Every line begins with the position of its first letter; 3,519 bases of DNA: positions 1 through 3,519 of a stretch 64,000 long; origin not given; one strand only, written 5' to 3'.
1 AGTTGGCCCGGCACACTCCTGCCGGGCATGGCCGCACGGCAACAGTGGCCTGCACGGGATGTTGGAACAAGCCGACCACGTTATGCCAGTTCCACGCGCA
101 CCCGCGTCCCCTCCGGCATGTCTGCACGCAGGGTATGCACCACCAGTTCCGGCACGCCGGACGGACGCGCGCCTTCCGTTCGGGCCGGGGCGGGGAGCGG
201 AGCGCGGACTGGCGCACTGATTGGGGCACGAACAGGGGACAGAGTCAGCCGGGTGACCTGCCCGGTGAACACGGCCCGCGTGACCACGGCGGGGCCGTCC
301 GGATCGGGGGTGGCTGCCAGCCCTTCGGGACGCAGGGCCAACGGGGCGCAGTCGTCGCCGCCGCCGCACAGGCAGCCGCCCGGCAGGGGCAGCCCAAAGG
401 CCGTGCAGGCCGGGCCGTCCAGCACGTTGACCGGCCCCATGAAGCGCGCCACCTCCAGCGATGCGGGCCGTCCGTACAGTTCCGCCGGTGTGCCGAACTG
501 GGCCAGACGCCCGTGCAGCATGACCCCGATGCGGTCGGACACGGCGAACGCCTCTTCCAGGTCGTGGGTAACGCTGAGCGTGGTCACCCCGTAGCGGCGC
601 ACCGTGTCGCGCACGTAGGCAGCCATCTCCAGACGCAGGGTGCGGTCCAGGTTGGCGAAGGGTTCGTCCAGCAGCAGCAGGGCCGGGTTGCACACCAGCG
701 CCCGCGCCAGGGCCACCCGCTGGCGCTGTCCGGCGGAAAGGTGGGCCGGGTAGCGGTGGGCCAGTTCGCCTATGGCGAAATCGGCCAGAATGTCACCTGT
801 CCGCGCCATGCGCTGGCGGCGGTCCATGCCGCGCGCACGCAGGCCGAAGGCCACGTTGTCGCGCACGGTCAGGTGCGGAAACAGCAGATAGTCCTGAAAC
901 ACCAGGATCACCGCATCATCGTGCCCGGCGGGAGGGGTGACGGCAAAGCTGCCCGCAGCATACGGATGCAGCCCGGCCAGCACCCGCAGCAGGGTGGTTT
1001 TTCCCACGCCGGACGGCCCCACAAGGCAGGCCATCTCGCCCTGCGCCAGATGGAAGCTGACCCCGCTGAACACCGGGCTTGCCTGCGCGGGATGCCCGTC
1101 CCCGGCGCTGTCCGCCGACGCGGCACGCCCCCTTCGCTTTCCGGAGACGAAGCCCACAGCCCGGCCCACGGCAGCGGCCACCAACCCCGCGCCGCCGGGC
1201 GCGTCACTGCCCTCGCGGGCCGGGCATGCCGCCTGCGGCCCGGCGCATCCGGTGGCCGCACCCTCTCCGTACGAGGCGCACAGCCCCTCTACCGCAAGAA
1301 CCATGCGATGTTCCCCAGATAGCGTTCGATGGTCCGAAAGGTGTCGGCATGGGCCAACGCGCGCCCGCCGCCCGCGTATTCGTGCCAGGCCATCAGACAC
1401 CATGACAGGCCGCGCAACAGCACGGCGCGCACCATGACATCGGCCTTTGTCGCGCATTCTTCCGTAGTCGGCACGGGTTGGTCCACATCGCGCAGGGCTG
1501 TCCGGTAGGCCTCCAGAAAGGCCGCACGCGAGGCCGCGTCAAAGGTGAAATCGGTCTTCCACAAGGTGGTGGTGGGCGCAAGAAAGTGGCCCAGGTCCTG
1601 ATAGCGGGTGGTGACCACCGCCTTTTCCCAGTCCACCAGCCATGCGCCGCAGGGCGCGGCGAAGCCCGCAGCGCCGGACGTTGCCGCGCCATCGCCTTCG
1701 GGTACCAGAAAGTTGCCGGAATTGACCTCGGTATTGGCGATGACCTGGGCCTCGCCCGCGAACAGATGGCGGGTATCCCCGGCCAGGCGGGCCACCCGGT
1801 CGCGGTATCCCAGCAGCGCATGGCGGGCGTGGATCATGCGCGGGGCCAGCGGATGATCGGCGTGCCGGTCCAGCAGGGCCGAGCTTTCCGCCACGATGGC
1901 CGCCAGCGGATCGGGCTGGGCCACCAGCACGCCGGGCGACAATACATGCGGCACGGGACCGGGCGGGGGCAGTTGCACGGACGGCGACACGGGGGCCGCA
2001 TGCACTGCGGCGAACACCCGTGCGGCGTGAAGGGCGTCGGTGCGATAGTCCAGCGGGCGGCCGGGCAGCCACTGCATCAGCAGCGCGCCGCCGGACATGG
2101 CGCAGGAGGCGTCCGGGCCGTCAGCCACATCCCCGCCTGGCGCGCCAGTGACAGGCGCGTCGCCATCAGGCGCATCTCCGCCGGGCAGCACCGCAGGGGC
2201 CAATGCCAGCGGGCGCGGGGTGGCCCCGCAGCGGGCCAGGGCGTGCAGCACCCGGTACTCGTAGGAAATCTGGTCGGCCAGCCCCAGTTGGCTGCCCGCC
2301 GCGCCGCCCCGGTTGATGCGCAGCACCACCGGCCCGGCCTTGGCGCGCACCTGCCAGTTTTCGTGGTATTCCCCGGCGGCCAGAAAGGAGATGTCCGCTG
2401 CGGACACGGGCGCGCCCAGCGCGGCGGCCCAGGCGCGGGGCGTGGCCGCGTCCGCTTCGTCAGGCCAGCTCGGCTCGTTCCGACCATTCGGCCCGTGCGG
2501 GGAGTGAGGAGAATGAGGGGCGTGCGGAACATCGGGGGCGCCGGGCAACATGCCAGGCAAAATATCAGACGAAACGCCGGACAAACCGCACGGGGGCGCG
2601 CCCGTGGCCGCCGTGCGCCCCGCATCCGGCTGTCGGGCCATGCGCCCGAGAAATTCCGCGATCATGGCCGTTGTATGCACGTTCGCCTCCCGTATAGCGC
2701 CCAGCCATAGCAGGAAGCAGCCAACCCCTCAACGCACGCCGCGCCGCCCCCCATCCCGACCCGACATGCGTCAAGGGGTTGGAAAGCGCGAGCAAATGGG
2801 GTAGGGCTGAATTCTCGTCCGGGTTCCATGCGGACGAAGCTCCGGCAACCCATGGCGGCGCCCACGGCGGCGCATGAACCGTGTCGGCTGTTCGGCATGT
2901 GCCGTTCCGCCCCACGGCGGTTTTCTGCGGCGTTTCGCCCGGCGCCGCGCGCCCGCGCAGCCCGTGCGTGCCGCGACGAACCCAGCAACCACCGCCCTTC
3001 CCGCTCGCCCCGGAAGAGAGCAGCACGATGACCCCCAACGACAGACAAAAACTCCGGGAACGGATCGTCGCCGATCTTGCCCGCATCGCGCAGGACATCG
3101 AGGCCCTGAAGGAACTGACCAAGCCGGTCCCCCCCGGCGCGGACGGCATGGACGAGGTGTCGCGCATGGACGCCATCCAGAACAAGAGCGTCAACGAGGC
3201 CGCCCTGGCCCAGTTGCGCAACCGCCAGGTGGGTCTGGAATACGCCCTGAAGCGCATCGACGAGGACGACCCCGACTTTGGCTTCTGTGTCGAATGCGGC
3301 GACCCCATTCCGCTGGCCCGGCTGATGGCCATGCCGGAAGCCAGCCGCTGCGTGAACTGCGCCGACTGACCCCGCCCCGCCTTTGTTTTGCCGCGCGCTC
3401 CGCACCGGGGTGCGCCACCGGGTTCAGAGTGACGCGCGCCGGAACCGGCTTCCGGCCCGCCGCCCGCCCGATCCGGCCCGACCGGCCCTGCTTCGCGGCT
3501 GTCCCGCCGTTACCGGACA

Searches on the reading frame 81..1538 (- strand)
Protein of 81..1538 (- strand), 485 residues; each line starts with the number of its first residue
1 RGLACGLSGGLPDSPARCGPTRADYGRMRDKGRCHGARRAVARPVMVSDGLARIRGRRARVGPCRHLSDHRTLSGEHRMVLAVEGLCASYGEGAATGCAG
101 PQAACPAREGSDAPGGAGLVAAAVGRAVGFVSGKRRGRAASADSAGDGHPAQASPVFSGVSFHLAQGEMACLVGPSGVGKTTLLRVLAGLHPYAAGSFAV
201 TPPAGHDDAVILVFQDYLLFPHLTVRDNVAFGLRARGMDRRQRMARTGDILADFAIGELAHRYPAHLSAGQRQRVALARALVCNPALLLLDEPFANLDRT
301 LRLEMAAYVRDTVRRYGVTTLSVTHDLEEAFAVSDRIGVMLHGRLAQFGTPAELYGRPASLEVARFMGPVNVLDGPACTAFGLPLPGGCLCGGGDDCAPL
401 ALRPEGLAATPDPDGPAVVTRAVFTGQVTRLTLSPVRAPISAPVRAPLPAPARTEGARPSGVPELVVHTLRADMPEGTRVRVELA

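Call 79: search_protein_families(library=pfam, proteins=[window:81-1538:-], max_evalue=0.00001)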
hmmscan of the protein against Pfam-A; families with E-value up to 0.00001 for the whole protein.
window:81-1538:- (485 aa): 2 families
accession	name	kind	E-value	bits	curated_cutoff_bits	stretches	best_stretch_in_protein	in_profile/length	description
PF00005.33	ABC_tran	-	5e-29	102.1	25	1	158-295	2-137/137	ABC transporter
PF13304.12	AAA_21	-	4.1e-06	27.5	27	0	169-200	1-35/304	AAA domain, putative AbiEii toxin, Type IV TA system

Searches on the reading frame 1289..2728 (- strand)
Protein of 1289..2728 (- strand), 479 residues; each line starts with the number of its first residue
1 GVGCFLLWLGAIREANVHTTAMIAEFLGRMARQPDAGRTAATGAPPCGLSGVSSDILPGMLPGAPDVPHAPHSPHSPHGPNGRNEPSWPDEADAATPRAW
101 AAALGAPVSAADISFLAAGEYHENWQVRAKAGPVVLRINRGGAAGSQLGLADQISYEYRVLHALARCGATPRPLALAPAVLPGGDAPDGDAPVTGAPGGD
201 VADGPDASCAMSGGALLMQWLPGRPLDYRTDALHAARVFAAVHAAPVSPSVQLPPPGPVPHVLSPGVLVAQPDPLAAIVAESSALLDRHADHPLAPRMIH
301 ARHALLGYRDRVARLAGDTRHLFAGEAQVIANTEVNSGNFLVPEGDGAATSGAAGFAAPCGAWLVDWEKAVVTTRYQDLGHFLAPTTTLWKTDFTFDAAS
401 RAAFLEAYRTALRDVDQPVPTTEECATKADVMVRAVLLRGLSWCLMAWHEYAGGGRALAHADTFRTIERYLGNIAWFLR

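Call 79: search_protein_families(library=pfam, proteins=[window:1289-2728:-], max_evalue=0.00001)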
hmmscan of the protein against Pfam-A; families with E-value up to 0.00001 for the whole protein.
window:1289-2728:- (479 aa): 1 family
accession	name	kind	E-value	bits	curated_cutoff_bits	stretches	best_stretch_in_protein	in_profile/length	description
PF01636.29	APH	-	1.4e-08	35.3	23.2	1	113-248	2-113/239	Phosphotransferase enzyme family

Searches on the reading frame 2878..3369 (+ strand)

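Call 72: search_protein_families(library=pfam, proteins=[window:2878-3369:+], max_evalue=0.00001)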
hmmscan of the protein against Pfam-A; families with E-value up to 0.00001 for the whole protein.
window:2878-3369:+ (163 aa): 1 family
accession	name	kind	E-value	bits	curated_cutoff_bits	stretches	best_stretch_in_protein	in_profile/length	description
PF01258.23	zf-dskA_traR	-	5.4e-13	49.1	24.9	1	133-162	2-31/36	Prokaryotic dksA/traR C4-type zinc finger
